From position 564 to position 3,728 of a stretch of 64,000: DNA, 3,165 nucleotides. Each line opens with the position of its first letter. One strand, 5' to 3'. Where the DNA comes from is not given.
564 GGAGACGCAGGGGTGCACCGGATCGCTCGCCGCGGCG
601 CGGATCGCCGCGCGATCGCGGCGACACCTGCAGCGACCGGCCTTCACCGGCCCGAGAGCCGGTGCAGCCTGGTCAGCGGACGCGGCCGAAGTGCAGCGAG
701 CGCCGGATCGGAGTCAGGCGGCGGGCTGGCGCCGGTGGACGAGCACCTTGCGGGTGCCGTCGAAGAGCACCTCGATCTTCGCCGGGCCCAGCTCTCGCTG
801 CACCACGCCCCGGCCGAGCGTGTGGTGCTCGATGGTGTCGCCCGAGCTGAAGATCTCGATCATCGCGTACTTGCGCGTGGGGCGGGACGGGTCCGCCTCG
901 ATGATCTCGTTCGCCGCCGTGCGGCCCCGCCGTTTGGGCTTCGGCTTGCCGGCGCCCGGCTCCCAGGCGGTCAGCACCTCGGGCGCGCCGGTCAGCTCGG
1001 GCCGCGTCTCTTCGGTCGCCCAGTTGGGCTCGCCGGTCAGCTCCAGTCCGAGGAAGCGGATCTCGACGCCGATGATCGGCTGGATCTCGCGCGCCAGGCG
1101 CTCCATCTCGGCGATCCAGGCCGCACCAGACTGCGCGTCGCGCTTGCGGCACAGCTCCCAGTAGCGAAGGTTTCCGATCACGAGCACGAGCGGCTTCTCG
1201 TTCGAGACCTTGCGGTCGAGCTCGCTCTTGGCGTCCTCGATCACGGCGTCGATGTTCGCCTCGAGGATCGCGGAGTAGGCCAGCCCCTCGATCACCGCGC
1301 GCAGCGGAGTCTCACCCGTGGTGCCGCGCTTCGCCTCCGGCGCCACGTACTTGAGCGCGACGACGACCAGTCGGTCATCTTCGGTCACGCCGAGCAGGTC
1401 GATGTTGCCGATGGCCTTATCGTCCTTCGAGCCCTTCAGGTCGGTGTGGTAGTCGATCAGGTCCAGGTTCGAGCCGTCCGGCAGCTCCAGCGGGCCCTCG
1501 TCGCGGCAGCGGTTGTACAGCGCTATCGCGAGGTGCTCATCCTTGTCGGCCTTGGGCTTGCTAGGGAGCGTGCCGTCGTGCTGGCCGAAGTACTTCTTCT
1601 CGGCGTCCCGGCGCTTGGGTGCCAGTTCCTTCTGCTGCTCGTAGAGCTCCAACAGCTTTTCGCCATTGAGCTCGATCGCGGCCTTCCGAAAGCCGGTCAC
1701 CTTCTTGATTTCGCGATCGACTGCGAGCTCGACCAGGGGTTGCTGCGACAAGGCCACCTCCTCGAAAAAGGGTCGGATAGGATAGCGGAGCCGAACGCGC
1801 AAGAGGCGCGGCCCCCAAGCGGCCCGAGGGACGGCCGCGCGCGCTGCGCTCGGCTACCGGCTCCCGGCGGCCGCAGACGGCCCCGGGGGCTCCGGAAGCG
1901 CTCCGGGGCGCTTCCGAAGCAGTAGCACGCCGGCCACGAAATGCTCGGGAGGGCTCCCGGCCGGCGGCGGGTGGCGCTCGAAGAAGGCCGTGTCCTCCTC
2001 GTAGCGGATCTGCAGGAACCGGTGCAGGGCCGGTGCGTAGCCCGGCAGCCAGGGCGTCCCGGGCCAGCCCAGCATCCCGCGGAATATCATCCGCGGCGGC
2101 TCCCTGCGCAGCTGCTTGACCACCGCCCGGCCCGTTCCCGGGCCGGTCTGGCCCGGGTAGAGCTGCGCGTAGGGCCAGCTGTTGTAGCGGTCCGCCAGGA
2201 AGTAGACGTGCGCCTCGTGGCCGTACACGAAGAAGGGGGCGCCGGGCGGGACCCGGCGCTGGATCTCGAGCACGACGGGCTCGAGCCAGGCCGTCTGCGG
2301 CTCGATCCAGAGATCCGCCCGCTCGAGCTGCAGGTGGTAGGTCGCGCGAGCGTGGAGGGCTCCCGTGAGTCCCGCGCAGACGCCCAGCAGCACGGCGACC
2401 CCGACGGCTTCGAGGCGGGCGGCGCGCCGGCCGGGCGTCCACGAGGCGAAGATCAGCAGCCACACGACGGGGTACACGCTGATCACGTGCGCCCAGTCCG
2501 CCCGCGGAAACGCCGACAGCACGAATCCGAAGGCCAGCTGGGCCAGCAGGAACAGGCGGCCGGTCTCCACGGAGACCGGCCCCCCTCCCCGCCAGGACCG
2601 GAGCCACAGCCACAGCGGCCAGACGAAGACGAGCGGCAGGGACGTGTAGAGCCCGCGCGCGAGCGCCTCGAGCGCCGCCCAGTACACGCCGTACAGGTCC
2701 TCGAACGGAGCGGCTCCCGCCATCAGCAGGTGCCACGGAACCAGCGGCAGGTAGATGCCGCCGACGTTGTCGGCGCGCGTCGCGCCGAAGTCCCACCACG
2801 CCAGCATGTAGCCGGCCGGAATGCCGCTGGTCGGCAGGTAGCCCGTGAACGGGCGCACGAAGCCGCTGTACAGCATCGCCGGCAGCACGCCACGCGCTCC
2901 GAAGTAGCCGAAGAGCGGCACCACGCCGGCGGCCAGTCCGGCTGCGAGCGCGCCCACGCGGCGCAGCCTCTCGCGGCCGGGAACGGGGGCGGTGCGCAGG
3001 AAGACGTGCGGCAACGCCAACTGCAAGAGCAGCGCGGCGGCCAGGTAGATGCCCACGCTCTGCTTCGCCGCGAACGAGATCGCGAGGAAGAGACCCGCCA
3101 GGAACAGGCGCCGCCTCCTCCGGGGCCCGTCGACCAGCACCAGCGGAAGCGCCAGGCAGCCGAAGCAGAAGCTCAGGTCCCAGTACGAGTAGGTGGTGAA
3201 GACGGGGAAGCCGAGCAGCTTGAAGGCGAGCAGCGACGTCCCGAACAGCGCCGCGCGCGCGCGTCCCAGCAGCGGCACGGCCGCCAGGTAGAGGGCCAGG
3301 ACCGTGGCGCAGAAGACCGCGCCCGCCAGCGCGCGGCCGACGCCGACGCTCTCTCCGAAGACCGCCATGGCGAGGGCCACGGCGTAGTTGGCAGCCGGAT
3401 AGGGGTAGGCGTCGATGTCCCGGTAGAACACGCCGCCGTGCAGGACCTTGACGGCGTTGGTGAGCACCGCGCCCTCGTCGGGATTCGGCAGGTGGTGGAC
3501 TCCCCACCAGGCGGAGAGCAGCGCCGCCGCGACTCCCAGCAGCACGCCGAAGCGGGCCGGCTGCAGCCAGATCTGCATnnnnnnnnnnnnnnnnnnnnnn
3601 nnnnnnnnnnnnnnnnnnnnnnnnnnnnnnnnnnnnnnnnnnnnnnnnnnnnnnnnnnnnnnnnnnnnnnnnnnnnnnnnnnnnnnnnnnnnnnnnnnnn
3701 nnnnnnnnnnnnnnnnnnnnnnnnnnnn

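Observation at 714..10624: Envelope glycoconjugate/lipid-remodeling locus: two GT-C transferases, a YhhN-sulfatase fusion, a divergent GT2-methyltransferase fusion, a 2OG oxygenase and an ankyrin lipoprotein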

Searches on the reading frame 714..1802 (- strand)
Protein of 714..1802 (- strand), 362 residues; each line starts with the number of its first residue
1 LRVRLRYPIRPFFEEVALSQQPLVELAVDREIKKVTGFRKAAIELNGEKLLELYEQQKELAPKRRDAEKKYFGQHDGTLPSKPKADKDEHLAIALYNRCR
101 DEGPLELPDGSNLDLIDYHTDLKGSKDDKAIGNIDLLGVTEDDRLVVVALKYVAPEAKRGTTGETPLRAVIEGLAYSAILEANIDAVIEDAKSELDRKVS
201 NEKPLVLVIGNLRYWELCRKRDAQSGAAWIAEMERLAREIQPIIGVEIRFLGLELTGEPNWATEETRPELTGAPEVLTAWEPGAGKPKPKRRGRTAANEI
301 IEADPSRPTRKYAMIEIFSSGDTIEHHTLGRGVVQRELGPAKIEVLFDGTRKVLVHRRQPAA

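Call 3: search_protein_families(library=pfam, proteins=[window:714-1802:-], max_evalue=0.01)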
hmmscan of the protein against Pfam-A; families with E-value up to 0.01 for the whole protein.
window:714-1802:- (362 aa): 0 families

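Call 5: search_protein_families(library=ncbifam, proteins=[window:714-1802:-], max_evalue=0.01)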
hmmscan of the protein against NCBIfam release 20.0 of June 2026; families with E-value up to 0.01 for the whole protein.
window:714-1802:- (362 aa): 0 families

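Call 41: search_solved_structures(query=window:714-1802:-, max_evalue=10)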
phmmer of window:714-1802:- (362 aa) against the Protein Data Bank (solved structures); distinct sequences matched with E-value up to 10: 2.
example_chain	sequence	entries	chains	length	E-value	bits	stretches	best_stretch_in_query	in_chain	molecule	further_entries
4fuu_A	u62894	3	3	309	1.4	11.2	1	220-262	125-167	Leucine aminopeptidase | Glutamine cyclotransferase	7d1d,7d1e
8hif_s1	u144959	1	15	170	1.7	10.9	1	41-89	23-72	VP38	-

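Call 66: search_protein_families(library=padloc, proteins=[window:714-1802:-], max_evalue=1)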
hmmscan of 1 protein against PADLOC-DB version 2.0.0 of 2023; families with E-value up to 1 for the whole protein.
window:714-1802:- (362 aa): 0 families

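Call 67: search_protein_families(library=phrogs, proteins=[window:714-1802:-], max_evalue=1)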
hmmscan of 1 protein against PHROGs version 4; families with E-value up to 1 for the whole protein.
window:714-1802:- (362 aa): 0 families

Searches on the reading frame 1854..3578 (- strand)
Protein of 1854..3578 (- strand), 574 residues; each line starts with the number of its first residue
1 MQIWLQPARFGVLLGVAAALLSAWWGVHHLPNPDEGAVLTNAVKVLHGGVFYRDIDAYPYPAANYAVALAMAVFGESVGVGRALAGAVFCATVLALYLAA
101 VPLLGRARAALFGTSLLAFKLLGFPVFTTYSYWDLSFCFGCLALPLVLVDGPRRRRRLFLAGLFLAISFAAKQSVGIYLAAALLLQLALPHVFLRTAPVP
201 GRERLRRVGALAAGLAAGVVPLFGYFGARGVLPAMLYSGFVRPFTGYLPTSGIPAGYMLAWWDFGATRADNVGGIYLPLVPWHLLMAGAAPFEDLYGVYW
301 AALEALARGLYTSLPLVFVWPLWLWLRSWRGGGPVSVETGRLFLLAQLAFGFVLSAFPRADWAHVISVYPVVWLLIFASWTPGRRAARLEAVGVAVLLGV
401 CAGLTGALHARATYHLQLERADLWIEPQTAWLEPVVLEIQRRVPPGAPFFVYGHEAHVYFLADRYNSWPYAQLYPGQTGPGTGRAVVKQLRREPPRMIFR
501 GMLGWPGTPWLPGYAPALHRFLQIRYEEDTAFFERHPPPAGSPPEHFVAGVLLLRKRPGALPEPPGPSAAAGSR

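Call 3: search_protein_families(library=pfam, proteins=[window:1854-3578:-], max_evalue=0.01)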
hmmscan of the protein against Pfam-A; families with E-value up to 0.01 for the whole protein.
window:1854-3578:- (574 aa): 1 family
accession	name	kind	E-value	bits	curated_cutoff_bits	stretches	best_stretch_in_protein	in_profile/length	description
PF13231.12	PMT_2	-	0.0004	21.1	26.1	1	61-189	4-132/160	Dolichyl-phosphate-mannose-protein mannosyltransferase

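Call 5: search_protein_families(library=ncbifam, proteins=[window:1854-3578:-], max_evalue=0.01)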
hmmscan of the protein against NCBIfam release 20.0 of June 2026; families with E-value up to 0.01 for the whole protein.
window:1854-3578:- (574 aa): 0 families

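Call 74: search_protein_families(library=pfam, alignment_id=A3, max_evalue=0.01)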
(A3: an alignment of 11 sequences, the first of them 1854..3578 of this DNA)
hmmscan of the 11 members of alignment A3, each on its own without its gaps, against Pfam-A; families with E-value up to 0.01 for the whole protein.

A. member 1, window:1854-3578:- (574 aa): 1 family
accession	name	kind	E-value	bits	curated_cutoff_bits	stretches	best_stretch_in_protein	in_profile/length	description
PF13231.12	PMT_2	-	0.0004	21.1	26.1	1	61-189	4-132/160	Dolichyl-phosphate-mannose-protein mannosyltransferase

B. families by the number of members that match (of 11 scanned): 1 family
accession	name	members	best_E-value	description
PF13231.12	PMT_2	10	7.4e-13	Dolichyl-phosphate-mannose-protein mannosyltransferase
